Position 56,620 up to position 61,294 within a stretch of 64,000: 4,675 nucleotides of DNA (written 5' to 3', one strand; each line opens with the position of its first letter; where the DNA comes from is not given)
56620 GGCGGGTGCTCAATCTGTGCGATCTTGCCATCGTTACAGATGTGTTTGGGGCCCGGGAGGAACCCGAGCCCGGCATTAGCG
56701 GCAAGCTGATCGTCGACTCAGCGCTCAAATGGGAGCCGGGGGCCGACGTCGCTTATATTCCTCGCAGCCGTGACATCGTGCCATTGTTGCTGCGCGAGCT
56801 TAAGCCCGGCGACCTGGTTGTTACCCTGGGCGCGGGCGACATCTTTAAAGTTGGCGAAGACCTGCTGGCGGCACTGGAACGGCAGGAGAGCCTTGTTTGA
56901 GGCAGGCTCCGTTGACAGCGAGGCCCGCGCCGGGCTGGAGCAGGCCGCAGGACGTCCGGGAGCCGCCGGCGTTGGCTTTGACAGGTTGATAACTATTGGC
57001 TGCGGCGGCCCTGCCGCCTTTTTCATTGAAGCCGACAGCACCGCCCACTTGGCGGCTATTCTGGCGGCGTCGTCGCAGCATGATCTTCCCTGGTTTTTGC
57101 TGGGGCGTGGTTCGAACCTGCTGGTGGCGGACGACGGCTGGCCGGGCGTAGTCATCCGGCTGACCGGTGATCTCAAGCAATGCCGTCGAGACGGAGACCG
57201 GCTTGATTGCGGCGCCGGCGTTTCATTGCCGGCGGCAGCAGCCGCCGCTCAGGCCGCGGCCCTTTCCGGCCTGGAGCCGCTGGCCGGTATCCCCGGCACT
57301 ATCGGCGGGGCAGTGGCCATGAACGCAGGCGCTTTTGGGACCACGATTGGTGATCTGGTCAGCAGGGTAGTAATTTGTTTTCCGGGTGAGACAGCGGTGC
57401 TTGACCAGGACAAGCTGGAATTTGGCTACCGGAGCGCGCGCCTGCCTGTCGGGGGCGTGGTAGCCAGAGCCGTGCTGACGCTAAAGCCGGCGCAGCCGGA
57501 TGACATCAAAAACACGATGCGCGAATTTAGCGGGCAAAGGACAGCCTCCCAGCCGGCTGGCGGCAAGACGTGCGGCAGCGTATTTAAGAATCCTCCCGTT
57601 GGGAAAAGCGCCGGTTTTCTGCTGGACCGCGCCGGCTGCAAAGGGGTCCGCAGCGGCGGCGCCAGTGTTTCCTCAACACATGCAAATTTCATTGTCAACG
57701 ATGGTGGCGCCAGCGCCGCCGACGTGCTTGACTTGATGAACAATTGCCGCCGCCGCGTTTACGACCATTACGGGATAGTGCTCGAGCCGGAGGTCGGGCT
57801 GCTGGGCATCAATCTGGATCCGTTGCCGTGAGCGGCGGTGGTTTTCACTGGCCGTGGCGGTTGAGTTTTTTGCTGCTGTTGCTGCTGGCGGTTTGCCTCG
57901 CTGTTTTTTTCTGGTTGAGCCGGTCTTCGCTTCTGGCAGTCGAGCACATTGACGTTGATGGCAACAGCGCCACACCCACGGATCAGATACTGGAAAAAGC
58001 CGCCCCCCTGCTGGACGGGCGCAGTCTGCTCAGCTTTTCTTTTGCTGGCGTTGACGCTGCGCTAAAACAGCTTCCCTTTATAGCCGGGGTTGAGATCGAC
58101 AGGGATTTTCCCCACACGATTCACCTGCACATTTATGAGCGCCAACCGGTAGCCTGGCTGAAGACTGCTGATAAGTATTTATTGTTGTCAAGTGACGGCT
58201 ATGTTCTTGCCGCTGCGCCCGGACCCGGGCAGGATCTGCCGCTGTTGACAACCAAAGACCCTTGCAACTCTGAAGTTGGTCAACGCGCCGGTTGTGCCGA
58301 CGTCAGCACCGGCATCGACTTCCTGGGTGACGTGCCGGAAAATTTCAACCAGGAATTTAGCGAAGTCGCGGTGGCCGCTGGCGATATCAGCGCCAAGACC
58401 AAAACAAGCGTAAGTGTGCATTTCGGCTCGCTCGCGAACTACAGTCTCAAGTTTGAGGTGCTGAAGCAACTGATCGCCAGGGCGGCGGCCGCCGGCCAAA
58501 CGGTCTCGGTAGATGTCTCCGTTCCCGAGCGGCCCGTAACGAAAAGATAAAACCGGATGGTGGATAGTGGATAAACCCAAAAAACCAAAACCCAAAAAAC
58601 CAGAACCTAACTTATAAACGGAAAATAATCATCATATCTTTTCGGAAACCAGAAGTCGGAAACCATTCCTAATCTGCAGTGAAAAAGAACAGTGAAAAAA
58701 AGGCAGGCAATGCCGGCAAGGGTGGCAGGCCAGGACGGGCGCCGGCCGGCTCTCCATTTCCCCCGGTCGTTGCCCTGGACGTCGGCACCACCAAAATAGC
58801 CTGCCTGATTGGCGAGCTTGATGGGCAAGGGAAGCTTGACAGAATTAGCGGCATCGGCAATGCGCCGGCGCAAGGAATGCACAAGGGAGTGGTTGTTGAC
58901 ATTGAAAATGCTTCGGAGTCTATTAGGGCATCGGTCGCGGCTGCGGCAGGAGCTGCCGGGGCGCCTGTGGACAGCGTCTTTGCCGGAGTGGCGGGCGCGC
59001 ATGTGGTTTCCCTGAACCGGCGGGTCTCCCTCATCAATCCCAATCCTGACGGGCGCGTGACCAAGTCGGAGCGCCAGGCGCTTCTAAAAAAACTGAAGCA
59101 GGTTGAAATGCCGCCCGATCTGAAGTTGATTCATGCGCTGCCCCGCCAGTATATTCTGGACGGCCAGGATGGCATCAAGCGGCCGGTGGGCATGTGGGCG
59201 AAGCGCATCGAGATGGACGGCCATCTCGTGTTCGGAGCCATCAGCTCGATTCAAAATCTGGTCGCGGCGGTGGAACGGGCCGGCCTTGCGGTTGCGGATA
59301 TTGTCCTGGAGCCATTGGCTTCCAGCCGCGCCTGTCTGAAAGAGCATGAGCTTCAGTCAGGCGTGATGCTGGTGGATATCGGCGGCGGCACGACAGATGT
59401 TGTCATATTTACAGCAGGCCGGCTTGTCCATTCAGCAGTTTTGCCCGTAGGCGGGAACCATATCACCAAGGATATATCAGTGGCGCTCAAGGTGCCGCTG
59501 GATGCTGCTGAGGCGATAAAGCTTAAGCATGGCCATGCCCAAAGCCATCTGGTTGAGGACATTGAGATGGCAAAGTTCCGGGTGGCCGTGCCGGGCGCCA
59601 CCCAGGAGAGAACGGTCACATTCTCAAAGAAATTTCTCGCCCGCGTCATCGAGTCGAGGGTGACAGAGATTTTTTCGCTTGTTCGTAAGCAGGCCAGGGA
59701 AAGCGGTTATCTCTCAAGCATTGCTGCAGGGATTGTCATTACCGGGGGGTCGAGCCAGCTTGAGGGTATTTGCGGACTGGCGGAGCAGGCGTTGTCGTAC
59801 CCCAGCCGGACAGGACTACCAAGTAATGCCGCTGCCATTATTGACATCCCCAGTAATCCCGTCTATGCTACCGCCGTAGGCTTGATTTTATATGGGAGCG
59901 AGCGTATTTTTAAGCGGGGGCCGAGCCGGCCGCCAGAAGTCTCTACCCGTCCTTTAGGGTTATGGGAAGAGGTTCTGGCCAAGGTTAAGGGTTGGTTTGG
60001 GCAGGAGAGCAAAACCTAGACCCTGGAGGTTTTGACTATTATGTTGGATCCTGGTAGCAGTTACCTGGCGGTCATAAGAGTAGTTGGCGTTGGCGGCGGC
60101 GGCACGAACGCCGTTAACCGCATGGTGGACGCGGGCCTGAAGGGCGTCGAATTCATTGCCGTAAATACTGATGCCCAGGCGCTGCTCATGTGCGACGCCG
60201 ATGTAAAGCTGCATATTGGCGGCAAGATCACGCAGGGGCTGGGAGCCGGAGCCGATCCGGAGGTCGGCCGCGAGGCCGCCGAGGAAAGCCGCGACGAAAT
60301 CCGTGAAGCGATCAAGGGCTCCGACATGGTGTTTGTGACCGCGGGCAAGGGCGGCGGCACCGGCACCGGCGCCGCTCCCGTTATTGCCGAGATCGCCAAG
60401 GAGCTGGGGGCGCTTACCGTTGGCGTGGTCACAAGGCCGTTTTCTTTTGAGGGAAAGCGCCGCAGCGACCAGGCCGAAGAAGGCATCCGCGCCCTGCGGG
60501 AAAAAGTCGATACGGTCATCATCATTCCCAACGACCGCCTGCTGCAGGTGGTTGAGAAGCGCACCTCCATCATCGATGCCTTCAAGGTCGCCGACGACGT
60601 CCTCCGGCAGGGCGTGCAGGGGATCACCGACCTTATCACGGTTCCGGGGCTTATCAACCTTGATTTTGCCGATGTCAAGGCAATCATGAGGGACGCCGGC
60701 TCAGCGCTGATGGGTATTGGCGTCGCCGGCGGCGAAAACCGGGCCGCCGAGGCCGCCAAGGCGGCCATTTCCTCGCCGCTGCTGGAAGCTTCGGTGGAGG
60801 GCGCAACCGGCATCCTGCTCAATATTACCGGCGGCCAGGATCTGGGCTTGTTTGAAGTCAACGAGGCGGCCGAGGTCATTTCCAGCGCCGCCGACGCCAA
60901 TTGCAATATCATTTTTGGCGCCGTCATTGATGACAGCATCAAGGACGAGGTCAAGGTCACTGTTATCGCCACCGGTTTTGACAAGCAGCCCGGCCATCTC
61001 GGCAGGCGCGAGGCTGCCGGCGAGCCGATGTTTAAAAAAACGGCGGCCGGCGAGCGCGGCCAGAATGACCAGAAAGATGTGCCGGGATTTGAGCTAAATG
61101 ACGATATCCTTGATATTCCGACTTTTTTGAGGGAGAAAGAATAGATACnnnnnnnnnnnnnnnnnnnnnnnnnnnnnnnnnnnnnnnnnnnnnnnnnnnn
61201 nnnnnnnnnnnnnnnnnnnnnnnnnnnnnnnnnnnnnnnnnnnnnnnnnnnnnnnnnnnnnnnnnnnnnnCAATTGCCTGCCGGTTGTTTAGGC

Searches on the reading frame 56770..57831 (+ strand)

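Call 38: search_protein_families(library=pfam, proteins=[window:56770-57831:+], max_evalue=0.00001)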
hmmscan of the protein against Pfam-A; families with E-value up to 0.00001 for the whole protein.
window:56770-57831:+ (353 aa): 2 families
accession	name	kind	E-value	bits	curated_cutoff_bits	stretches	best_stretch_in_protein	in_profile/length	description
PF02873.21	MurB_C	-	8.9e-32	109.7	27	1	245-344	1-98/99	UDP-N-acetylenolpyruvoylglucosamine reductase, C-terminal domain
PF01565.28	FAD_binding_4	-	4.7e-19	68.9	26.4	1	83-195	2-121/139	FAD binding domain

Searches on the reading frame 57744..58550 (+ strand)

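Call 39: search_protein_families(library=pfam, proteins=[window:57744-58550:+], max_evalue=0.001)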
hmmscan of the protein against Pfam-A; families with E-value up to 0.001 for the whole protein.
window:57744-58550:+ (268 aa): 2 families
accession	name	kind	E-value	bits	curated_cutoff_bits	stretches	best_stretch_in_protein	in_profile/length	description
PF08478.15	POTRA_1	-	4.9e-13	49.6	23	1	65-133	2-69/69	POTRA domain, FtsQ-type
PF03799.20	FtsQ_DivIB_C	-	5.5e-05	24.4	21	1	138-247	3-103/114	Cell division protein FtsQ/DivIB, C-terminal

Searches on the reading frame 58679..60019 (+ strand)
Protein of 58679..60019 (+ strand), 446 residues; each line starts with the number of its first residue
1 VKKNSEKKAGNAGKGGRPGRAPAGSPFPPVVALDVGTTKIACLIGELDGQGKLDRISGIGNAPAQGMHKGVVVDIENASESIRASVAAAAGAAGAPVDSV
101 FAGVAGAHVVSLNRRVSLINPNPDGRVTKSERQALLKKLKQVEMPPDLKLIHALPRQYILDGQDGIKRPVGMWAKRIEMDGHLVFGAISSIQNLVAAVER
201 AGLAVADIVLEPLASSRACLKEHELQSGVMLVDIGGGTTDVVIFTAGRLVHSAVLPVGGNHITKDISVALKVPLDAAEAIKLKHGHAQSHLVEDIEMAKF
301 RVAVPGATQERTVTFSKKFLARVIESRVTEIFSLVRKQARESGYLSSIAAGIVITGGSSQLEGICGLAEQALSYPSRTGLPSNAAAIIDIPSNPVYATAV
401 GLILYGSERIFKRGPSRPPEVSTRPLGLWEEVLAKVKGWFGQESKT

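Call 39: search_protein_families(library=pfam, proteins=[window:58679-60019:+], max_evalue=0.001)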
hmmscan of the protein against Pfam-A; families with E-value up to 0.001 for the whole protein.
window:58679-60019:+ (446 aa): 8 families
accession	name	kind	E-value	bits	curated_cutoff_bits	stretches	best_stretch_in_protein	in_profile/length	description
PF14450.12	FtsA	-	1.1e-37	129.7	31.8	1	230-401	1-127/127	Cell division protein FtsA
PF02491.25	SHS2_FTSA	-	6.5e-19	68.5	25.4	1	106-184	1-78/79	SHS2 domain inserted in FTSA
PF06723.19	MreB_Mbl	-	1.6e-15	57.3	27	1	197-375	115-300/327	MreB/Mbl protein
PF11104.14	PilM_2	-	2.7e-07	30.3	27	1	190-286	137-239/340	Type IV pilus assembly protein PilM;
PF06277.17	EutA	-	1.3e-06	28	27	1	224-266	140-182/475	Ethanolamine utilisation protein EutA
PF25216.1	Volactin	-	2.1e-05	24.6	35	1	232-400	171-315/321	Volactin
PF08841.16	DDR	-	6.7e-05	22.5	24.6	1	224-344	130-255/328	Diol dehydratase reactivase ATPase-like domain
PF00012.26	HSP70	-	0.00088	18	20.6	0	192-247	150-206/599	Hsp70 protein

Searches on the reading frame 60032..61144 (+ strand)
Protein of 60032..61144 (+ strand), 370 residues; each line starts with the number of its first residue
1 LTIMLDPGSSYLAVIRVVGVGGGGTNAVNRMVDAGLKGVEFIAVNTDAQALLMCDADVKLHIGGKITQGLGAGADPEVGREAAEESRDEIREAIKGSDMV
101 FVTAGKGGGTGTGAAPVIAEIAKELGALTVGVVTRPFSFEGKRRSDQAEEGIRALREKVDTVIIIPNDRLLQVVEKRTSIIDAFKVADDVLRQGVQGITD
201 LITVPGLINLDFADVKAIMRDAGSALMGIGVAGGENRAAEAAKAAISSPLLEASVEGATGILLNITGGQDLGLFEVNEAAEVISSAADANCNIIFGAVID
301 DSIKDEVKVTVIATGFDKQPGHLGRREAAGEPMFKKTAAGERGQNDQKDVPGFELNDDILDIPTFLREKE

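Call 39: search_protein_families(library=pfam, proteins=[window:60032-61144:+], max_evalue=0.001)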
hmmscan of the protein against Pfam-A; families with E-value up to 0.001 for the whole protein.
window:60032-61144:+ (370 aa): 2 families
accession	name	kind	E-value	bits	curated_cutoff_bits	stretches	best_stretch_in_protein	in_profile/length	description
PF00091.31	Tubulin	-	3.7e-52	177.8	33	1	15-174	2-189/190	Tubulin/FtsZ family, GTPase domain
PF12327.13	FtsZ_C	-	6e-36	123.1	27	1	223-317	1-95/95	FtsZ family, C-terminal domain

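Call 40: list_cluster_members(proteins=[P0001, P0002, P0004, P0009, P0012, P0042, P0050, window:60032-61144:+, window:18617-19156:-])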
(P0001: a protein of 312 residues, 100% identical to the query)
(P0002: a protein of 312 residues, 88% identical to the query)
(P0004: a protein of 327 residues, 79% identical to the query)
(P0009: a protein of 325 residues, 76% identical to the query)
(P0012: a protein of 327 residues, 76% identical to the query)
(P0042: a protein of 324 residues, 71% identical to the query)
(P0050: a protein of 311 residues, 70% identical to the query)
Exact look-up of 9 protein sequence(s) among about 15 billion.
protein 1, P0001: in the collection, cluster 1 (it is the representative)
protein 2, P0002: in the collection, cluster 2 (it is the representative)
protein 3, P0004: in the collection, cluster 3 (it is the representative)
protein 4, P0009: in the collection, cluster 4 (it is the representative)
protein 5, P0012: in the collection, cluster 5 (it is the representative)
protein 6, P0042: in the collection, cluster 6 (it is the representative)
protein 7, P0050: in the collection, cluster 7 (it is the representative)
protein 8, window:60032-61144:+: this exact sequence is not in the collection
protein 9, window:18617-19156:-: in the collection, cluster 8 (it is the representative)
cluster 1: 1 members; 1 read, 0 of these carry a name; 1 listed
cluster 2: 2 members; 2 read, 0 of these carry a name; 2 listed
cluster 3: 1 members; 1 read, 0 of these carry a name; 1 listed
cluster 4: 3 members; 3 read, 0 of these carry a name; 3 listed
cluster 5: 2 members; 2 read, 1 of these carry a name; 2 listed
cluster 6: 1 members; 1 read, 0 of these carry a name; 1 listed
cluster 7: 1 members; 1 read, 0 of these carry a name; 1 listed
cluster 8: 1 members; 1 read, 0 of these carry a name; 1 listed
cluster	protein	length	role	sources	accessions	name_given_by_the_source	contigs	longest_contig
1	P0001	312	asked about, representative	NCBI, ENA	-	-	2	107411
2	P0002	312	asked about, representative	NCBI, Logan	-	-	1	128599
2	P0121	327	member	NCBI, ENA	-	-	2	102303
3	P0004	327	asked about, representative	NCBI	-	-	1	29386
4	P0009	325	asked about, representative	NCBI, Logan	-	-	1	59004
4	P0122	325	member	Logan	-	-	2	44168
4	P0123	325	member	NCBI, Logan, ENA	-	-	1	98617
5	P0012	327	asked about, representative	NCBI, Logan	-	-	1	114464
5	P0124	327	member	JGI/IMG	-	selenide,water dikinase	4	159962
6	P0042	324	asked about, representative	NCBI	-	-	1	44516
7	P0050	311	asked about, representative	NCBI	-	-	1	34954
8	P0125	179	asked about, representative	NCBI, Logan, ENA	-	-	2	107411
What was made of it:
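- Tried and rejected: Cluster look-up for organism names (call 40).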

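Call 41: find_homologous_proteins(query=window:60032-61144:+, max_evalue=1e-60)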
Query window:60032-61144:+ (370 aa): 8000 proteins with E <= 1e-60 among 8000 candidates; the best 120 are listed.
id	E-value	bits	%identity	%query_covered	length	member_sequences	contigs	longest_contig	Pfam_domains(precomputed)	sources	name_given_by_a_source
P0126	7.2e-241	816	-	-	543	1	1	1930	PF00091.32,PF13460.13,PF12327.14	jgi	jgi:cell division protein FtsZ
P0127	1.9e-214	730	96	99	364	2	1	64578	PF00091.32,PF12327.14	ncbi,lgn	-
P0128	1.1e-213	727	95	99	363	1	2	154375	PF00091.32,PF12327.14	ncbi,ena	-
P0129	7.4e-206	701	92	99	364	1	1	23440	PF00091.32,PF12327.14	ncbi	-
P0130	1.3e-205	701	92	99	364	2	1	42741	PF00091.32,PF12327.14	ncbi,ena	-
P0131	7.5e-200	682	91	99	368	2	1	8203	PF00091.32,PF12327.14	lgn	-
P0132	9.1e-198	675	89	99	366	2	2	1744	PF00091.32,PF12327.14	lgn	-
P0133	1.8e-197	674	90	99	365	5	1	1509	PF00091.32,PF12327.14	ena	-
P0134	5.9e-197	672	89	99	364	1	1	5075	PF00091.32,PF12327.14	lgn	-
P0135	7.4e-197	672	89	99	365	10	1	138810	PF00091.32,PF12327.14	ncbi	ncbi:MAG: cell division protein FtsZ [Thermoleophilia bacterium]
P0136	1.8e-196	671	89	99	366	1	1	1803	PF00091.32,PF12327.14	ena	-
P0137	3.4e-195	666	88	99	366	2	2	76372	PF00091.32,PF12327.14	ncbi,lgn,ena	-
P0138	7.5e-195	665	88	99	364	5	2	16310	PF00091.32,PF12327.14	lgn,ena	-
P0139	3.3e-194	663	88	99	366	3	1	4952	PF00091.32,PF12327.14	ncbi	-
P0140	5.0e-194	662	87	99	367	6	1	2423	PF00091.32,PF12327.14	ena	-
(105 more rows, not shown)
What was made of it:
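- Closest known: Selenocysteine-containing bacterial SelD. Different: A different lineage: an uncultured Thermoleophilia-like actinobacterium, judged from FtsZ hits (call 41).
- Tried and rejected: Taxonomy came from FtsZ homologues (call 41).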
